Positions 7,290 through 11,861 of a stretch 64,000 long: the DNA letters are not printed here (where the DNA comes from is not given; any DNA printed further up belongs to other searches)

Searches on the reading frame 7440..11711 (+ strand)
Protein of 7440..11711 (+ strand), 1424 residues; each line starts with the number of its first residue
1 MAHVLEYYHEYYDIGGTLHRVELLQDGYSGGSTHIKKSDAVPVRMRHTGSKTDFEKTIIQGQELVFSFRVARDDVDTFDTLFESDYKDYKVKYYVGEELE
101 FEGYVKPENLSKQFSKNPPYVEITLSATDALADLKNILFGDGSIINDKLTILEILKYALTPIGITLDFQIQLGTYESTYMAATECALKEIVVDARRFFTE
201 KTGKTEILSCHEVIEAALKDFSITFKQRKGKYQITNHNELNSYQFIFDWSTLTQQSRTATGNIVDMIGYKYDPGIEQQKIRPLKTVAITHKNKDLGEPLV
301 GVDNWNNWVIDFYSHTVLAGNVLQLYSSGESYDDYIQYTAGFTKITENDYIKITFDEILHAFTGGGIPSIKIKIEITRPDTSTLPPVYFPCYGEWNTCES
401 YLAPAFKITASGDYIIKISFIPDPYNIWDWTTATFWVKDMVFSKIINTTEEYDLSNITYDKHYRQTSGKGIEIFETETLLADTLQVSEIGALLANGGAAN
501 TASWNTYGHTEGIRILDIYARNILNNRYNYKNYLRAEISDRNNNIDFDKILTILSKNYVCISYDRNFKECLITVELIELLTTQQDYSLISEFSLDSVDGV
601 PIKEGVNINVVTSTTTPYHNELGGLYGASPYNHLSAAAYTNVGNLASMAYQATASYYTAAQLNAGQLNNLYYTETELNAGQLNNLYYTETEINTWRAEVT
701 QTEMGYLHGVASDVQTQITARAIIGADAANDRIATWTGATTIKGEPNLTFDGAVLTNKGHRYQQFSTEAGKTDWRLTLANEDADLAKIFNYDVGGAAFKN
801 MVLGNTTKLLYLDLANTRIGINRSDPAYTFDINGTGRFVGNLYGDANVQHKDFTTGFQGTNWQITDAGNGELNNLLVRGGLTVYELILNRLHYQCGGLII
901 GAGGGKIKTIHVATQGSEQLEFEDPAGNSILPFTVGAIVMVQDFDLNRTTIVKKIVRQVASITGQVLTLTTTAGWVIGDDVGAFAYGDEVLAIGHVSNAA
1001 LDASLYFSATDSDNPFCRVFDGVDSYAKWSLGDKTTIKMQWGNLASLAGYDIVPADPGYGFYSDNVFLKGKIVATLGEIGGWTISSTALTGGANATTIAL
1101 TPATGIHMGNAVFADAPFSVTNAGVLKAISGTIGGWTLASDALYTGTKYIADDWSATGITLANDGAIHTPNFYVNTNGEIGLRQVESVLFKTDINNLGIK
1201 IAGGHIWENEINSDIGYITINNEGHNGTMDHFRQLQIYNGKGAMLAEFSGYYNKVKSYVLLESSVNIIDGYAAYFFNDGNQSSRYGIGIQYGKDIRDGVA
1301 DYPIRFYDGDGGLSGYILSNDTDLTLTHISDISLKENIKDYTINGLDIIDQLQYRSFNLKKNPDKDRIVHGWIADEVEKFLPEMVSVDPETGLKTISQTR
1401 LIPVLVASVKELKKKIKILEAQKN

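Call 37: search_protein_families(library=pfam, proteins=[window:7440-11711:+], max_evalue=0.001)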
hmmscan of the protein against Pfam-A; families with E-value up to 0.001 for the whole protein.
window:7440-11711:+ (1424 aa): 1 family
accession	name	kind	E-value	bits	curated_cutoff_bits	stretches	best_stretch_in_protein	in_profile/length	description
PF13884.11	Peptidase_S74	-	3.5e-11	43.7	22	1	1330-1385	1-57/58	Chaperone of endosialidase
